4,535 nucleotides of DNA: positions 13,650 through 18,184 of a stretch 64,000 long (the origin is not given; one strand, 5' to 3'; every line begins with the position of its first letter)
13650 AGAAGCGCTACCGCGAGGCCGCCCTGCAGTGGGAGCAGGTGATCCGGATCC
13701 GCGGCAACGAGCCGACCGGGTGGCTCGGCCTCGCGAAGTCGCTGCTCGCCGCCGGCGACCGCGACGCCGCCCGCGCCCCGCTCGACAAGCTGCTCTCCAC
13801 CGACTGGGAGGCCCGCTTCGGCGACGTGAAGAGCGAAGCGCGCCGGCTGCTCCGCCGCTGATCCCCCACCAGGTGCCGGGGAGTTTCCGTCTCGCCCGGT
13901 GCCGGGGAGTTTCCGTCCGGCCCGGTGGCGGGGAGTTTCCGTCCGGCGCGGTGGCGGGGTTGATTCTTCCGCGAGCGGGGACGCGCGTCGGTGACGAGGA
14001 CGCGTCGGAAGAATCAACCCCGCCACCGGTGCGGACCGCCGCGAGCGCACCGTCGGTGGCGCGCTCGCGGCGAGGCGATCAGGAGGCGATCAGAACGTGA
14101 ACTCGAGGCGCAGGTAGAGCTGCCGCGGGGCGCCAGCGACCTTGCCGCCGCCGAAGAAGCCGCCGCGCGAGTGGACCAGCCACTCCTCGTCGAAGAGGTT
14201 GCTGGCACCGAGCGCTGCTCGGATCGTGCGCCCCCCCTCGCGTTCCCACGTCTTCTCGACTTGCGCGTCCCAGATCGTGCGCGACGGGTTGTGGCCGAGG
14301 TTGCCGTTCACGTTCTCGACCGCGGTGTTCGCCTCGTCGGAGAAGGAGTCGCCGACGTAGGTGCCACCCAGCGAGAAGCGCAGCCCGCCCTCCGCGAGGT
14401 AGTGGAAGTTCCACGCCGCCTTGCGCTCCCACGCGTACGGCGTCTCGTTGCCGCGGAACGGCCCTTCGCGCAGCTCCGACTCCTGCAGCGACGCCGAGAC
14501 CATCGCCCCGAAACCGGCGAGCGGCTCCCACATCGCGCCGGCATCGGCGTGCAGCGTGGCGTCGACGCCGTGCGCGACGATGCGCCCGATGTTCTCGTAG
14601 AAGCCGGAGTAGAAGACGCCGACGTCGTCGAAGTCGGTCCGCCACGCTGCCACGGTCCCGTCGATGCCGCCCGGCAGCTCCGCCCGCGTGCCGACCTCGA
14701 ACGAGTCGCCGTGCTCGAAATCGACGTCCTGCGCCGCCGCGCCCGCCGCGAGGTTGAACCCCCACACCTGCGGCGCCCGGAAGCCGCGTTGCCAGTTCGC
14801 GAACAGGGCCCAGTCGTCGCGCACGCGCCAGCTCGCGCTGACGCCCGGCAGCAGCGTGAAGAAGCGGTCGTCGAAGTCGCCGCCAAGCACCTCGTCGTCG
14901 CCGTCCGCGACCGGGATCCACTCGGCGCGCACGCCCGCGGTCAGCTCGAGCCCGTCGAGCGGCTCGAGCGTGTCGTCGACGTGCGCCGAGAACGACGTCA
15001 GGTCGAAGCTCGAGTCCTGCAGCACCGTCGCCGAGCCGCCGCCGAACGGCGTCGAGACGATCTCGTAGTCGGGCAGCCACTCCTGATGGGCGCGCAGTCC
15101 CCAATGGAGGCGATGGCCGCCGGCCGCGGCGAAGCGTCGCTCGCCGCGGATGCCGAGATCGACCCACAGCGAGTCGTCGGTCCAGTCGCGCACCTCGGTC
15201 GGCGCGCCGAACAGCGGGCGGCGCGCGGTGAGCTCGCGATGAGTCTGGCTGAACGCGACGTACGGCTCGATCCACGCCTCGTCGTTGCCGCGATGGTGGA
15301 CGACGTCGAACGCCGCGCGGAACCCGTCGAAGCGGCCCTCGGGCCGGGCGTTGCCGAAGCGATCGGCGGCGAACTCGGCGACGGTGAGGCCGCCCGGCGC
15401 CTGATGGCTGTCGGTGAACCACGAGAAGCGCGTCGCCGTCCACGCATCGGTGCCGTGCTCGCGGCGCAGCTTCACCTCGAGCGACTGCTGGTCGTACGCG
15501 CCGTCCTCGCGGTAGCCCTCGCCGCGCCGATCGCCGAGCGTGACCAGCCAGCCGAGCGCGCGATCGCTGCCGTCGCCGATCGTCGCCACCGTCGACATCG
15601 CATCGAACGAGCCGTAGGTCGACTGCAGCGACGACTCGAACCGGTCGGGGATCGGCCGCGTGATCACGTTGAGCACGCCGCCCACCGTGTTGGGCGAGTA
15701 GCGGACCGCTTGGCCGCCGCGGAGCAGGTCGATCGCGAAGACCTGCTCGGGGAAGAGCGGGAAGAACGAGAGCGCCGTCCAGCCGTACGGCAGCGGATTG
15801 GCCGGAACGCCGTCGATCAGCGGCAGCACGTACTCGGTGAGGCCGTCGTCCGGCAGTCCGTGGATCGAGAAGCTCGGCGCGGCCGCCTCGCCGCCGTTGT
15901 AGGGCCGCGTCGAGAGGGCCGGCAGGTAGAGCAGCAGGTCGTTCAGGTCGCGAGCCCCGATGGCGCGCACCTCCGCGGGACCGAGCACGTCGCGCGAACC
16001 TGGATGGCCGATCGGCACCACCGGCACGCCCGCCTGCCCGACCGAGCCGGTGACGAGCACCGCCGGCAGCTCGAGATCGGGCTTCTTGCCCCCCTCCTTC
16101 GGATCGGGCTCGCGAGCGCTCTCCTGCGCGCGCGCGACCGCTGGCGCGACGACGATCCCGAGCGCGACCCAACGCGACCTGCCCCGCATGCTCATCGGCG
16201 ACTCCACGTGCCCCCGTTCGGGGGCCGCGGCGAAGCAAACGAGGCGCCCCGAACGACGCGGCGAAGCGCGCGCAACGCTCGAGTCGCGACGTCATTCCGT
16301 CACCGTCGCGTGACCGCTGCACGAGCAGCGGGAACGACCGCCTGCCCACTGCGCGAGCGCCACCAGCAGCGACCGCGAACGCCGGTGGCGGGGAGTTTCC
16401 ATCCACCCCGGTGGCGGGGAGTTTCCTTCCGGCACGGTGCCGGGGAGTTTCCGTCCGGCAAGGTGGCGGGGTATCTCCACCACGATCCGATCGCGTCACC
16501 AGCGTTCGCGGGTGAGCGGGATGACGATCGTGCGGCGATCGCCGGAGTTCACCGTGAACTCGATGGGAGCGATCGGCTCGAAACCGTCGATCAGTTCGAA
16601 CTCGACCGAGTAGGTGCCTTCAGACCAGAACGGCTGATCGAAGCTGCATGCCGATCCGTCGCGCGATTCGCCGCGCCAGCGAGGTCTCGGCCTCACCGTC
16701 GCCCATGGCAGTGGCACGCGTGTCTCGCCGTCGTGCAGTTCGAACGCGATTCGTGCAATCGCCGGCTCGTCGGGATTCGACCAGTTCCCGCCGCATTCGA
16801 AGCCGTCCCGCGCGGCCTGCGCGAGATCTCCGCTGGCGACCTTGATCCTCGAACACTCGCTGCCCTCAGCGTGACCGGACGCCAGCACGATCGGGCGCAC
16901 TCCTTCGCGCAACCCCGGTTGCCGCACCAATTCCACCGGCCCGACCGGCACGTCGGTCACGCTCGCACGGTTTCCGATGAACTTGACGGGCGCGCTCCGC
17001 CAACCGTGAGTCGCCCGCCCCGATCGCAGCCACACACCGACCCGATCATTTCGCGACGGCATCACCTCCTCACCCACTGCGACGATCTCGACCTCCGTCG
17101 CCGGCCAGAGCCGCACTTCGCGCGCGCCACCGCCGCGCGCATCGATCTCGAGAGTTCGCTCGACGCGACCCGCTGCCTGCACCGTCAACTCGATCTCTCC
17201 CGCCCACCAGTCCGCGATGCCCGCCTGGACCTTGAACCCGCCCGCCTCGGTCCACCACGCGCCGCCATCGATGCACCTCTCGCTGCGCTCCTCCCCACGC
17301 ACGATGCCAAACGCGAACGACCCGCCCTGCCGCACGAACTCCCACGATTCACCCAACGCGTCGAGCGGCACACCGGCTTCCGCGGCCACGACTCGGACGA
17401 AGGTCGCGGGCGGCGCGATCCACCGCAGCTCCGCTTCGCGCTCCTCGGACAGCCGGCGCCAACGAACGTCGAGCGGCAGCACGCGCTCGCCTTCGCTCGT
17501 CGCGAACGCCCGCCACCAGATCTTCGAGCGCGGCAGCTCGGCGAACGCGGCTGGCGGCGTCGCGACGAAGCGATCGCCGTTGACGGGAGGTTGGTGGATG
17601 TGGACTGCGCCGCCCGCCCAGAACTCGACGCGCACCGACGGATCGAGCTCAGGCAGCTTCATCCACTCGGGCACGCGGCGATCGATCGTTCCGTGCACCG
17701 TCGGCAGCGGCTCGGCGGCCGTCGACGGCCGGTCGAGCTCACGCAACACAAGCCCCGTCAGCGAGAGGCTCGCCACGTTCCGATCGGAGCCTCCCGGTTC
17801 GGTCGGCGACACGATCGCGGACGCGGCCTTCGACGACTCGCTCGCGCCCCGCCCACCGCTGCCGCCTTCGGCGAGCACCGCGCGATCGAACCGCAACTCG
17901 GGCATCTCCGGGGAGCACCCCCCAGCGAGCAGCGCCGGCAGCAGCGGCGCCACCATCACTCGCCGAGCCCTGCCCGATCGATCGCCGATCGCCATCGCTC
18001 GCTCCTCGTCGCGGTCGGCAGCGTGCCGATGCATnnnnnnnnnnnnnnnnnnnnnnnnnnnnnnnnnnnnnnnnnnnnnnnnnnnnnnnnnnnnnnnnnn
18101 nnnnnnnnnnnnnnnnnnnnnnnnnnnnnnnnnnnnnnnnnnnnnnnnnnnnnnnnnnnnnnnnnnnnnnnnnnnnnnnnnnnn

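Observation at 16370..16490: Second array of the same repeat family sits about 170 bp upstream of the TonB-dependent receptor start. The receptor gene is therefore flanked by arrays on both sides.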

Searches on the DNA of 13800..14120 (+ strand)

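Call 76: search_rna_families(source=window, start=13800, end=14120, threshold=evalue, max_evalue=1)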
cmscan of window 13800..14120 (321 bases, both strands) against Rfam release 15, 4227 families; matches with E-value up to 1: 1.
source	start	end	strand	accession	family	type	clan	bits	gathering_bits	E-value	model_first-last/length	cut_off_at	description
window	13952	14025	+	RF03230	mir-967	Gene; miRNA;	-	18.1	70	0.69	1-90/90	no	mir-967 microRNA precursor family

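Call 84: search_dna_similar(query=window:13862-14040:+, collection=plasmids, mode=distant, max_rows=10)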
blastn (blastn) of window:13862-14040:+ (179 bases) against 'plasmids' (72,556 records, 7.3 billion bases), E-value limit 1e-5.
No match.

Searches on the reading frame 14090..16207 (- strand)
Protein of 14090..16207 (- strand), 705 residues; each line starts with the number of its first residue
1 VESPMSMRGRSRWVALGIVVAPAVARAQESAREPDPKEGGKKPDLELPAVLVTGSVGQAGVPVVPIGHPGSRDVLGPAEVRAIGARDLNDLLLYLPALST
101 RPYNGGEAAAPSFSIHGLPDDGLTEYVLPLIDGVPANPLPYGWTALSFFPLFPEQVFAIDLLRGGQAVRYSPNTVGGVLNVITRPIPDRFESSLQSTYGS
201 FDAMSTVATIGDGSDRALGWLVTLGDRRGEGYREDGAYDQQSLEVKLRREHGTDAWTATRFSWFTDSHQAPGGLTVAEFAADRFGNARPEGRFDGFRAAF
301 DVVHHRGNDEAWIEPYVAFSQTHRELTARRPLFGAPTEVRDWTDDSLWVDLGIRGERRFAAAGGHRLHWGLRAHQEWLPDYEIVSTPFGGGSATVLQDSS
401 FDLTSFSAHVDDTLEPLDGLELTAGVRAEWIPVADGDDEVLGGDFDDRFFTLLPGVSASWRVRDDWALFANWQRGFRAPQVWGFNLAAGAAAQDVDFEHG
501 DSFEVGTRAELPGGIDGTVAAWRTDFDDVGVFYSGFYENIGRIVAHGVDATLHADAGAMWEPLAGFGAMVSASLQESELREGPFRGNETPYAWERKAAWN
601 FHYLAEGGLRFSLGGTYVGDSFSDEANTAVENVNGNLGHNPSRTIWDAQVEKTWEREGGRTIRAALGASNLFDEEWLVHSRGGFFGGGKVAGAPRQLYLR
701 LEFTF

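Call 10: search_protein_families(library=pfam, proteins=[window:14090-16207:-])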
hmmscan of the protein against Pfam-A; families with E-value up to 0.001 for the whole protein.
window:14090-16207:- (705 aa): 2 families
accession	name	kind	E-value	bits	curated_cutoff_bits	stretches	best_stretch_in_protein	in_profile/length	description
PF00593.30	TonB_dep_Rec_b-barrel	-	5.8e-33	115.8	27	1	259-671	17-436/436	TonB dependent receptor-like, beta-barrel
PF07715.20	Plug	-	4.4e-13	50.1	23.9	1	69-178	6-107/107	TonB-dependent Receptor Plug Domain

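Call 13: find_encoding_contigs(protein=window:14090-16207:-, flank=10000, max_places=6)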
Protein window:14090-16207:- (705 aa): no gene with exactly this product is on record in the collection.

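Call 23: find_encoding_contigs(protein=window:14090-16195:-, flank=10000, max_places=6)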
Protein window:14090-16195:- (701 aa): no gene with exactly this product is on record in the collection.

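Call 27: find_homologous_proteins(query=window:14090-16195:-, max_evalue=1e-30)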
Query window:14090-16195:- (701 aa): 170 proteins with E <= 1e-30 among 8000 candidates; the best 120 are listed.
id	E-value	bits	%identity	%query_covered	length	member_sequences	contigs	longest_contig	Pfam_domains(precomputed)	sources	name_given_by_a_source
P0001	0.0e+0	1588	98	100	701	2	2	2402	PF07715.21,PF00593.31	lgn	-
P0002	2.5e-286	970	62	98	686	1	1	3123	PF07715.21,PF00593.31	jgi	-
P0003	1.1e-270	918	61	98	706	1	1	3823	PF07715.21,PF00593.31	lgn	-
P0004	5.5e-269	912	61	94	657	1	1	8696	PF07715.21,PF00593.31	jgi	jgi:Fe(3+) dicitrate transport protein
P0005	5.7e-268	909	60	98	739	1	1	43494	PF07715.21,PF00593.31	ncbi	-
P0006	2.2e-266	904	60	99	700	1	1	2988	PF07715.21,PF00593.31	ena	-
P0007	5.9e-266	902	58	100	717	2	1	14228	PF07715.21,PF00593.31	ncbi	-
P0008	1.3e-259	881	58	98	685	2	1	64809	PF07715.21,PF00593.31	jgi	jgi:Fe(3+) dicitrate transport protein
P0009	5.8e-258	876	60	94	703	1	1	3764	PF07715.21,PF00593.31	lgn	-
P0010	2.7e-254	864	60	95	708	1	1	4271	PF07715.21,PF00593.31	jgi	jgi:Fe(3+) dicitrate transport protein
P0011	1.7e-253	861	59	94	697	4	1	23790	PF07715.21,PF00593.31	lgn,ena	-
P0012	2.9e-241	821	63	82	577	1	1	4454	PF00593.31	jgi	jgi:Fe(3+) dicitrate transport protein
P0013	1.1e-234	799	55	96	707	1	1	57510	PF07715.21,PF00593.31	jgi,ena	-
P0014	5.8e-234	797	54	96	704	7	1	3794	PF07715.21,PF00593.31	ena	-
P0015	4.3e-232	790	54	95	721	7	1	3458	PF07715.21,PF00593.31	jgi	jgi:Fe(3+) dicitrate transport protein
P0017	3.3e-231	788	55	97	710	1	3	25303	PF07715.21,PF00593.31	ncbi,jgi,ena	-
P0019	8.5e-231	786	53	97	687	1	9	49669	PF07715.21,PF00593.31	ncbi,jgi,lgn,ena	-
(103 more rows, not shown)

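Call 28: find_encoding_contigs(protein=P0001, flank=10000, max_places=4)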
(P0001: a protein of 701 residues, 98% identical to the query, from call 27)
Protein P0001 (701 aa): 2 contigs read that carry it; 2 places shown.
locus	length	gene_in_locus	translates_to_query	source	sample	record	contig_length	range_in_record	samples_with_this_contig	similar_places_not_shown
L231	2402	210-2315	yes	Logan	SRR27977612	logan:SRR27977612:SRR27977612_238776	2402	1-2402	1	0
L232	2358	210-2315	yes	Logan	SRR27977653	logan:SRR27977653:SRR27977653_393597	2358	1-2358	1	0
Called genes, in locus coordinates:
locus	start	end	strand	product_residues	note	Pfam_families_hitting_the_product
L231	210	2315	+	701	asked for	PF07715:Plug, PF00593:TonB_dep_Rec_b-barrel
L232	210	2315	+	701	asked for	PF07715:Plug, PF00593:TonB_dep_Rec_b-barrel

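Call 29: find_encoding_contigs(protein=P0005, flank=10000, max_places=3)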
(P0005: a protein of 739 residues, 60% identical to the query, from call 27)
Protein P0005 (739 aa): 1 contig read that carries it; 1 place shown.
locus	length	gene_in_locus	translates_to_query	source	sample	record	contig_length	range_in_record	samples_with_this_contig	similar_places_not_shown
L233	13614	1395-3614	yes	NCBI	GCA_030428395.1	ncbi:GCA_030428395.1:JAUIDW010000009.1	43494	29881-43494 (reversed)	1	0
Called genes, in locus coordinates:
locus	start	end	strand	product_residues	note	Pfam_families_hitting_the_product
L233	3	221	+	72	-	?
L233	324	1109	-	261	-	PF03544:TonB_C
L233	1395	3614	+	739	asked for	PF07715:Plug, PF00593:TonB_dep_Rec_b-barrel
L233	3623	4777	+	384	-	-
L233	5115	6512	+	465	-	PF19577:DcaP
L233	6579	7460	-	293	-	-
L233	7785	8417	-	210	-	-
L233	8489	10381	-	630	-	PF02550:AcetylCoA_hydro, PF13673:Acetyltransf_10 (faint), PF13336:AcetylCoA_hyd_C, PF13302:Acetyltransf_3, PF00583:Acetyltransf_1, PF13508:Acetyltransf_7 (weak)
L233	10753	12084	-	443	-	PF01408:GFO_IDH_MocA, PF22725:GFO_IDH_MocA_C3 (faint), PF19051:GFO_IDH_MocA_C2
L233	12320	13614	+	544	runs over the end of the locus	PF07995:GSDH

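Call 30: find_encoding_contigs(protein=P0007, flank=10000, max_places=3)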
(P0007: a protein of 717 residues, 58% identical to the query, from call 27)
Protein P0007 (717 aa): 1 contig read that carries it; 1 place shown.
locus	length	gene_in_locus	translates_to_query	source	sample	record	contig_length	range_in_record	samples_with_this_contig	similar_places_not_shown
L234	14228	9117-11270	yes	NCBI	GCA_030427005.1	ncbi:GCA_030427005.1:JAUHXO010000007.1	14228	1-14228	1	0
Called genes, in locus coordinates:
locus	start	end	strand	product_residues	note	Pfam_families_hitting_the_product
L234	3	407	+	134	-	?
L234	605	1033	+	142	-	PF04828:GFA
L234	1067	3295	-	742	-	PF03971:IDH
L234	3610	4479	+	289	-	PF01209:Ubie_methyltran, PF13489:Methyltransf_23, PF05175:MTS (weak), PF08241:Methyltransf_11, PF08242:Methyltransf_12, PF13649:Methyltransf_25, PF13847:Methyltransf_31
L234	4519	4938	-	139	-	-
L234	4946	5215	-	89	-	-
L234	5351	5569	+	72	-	-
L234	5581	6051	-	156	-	-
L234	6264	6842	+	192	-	PF13489:Methyltransf_23 (weak), PF08241:Methyltransf_11, PF08242:Methyltransf_12 (weak), PF13649:Methyltransf_25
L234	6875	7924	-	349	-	PF13524:Glyco_trans_1_2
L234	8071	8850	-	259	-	PF03544:TonB_C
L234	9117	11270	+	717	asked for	PF07715:Plug, PF00593:TonB_dep_Rec_b-barrel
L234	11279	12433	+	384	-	-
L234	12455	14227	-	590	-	?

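Call 34: list_cluster_members(proteins=[P0005, P0007, P0017, P0019, P0001])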
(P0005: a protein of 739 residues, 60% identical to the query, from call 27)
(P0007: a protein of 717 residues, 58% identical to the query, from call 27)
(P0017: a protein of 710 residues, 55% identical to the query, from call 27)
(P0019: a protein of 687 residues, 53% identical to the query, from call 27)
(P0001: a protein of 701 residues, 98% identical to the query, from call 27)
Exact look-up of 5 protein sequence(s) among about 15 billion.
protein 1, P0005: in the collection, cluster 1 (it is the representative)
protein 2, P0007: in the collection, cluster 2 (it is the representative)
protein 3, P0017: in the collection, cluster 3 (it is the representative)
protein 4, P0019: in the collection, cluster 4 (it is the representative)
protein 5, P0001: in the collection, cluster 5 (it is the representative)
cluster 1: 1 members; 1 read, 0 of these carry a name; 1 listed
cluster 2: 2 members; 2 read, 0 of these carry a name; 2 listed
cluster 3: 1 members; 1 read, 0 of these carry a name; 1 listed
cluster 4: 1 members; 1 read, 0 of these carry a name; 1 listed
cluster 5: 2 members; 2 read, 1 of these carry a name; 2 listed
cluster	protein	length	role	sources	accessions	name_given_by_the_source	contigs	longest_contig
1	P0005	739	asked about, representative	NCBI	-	-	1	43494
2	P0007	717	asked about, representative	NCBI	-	-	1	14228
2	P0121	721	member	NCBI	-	-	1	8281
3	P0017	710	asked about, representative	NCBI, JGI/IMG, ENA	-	-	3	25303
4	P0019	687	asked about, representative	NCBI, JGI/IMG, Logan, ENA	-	-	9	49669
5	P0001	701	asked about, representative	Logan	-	-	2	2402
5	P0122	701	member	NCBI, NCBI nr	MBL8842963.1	MAG: TonB-dependent receptor [Planctomycetes bacterium] | TonB-dependent receptor [Planctomycetota bacterium]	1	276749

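Call 35: find_encoding_contigs(protein=P0122, flank=10000, max_places=3)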
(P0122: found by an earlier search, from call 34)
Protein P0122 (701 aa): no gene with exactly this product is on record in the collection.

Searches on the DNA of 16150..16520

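Call 77: search_rna_families(source=window, start=16150, end=16520, threshold=evalue, max_evalue=1)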
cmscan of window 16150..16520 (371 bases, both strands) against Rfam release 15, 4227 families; matches with E-value up to 1: 2.
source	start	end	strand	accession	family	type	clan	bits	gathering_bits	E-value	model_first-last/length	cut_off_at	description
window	16415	16453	-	RF01090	RF_site4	Cis-reg; frameshift_element;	-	22.5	45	0.077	1-66/66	no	Edr gene ribosomal frameshift signal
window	16395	16432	-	RF01323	CRISPR-DR10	Gene; CRISPR;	-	17.4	39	0.28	1-37/37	no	CRISPR RNA direct repeat element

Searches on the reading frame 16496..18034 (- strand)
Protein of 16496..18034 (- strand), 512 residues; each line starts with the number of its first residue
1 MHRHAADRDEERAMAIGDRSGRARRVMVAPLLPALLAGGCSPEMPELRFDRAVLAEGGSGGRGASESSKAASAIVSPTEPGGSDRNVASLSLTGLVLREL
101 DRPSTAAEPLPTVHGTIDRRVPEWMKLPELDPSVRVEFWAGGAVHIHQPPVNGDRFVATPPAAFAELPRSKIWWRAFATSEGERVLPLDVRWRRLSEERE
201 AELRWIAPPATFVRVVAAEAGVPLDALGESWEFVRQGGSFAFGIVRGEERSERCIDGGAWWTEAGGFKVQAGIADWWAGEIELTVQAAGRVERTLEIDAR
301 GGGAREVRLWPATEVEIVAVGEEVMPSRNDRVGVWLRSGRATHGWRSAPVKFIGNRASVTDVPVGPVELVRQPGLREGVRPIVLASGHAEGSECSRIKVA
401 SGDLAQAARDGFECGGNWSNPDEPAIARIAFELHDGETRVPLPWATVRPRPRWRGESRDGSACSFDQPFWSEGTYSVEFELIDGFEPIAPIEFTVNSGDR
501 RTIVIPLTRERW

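Call 10: search_protein_families(library=pfam, proteins=[window:16496-18034:-])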
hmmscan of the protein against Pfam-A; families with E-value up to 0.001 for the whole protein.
window:16496-18034:- (512 aa): 0 families

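Call 52: search_protein_families(library=pfam, proteins=[window:16499-18034:-], max_evalue=0.01)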
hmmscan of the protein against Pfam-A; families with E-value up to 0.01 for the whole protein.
window:16499-18034:- (512 aa): 0 families

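Call 67: find_homologous_proteins(query=window:16499-18034:-, max_evalue=0.00001)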
Query window:16499-18034:- (512 aa): 4 proteins with E <= 0.00001 among 8000 candidates.
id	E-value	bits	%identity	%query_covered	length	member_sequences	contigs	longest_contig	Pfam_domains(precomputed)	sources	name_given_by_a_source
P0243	0.0e+0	1121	100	97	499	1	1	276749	-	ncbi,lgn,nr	ncbi:MAG: hypothetical protein JNL90_15705 [Planctomycetes bacterium]|nr:hypothetical protein [Planc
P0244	4.1e-288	975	87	97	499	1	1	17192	-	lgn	-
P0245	5.0e-284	961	87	97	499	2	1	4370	-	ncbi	-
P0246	1.8e-101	359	45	94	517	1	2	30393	-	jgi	jgi:hypothetical protein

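Call 68: find_encoding_contigs(protein=P0244, flank=10000, max_places=2)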
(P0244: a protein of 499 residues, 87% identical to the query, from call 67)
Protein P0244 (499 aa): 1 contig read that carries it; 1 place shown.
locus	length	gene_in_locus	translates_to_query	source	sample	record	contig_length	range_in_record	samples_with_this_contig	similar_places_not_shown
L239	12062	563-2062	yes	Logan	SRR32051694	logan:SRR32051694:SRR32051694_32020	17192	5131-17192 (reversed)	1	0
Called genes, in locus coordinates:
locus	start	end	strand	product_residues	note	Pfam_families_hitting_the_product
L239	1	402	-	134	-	?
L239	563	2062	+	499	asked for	-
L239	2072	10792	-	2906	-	PF08487:VIT, PF13768:VWA_3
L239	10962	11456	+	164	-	PF08818:DUF1801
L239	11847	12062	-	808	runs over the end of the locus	PF25778:DUF7948, PF06739:SBBP (weak)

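Call 69: find_encoding_contigs(protein=P0245, flank=10000, max_places=2)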
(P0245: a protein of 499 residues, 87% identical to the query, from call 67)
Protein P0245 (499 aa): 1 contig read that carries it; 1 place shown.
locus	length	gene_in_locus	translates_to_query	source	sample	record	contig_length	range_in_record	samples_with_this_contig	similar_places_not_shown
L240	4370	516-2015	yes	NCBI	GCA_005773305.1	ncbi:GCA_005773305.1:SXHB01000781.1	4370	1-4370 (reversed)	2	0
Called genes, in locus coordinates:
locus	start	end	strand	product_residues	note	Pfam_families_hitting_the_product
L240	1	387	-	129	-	?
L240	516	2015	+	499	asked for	-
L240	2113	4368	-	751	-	?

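Call 70: find_encoding_contigs(protein=P0246, flank=10000, max_places=2)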
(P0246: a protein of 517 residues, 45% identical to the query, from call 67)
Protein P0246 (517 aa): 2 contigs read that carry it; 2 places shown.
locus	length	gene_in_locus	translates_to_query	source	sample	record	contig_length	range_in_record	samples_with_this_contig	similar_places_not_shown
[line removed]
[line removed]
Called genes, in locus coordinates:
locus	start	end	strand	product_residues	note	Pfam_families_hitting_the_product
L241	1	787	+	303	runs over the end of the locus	-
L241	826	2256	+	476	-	-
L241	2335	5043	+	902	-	PF04542:Sigma70_r2, PF04545:Sigma70_r4 (weak), PF08281:Sigma70_r4_2, PF13620:CarboxypepD_reg (weak), PF15976:CooC_C (faint), PF13620:CarboxypepD_reg (weak)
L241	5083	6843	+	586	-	PF02129:Peptidase_S15 (weak), PF00326:Peptidase_S9 (faint), PF12146:Hydrolase_4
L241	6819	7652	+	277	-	PF00034:Cytochrom_C (weak), PF13442:Cytochrome_CBB3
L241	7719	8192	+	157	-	PF05163:DinB, PF12867:DinB_2 (weak)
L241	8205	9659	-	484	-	PF01546:Peptidase_M20, PF07687:M20_dimer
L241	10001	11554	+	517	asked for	-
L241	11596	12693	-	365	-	PF12146:Hydrolase_4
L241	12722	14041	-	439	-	PF04134:DCC1-like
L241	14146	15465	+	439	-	PF07396:Porin_O_P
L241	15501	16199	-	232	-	PF00881:Nitroreductase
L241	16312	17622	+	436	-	-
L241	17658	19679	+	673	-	PF00654:Voltage_CLC, PF00571:CBS, PF02080:TrkA_C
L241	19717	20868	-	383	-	PF13243:SQHop_cyclase_C (faint), PF13249:SQHop_cyclase_N (faint)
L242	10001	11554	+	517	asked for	-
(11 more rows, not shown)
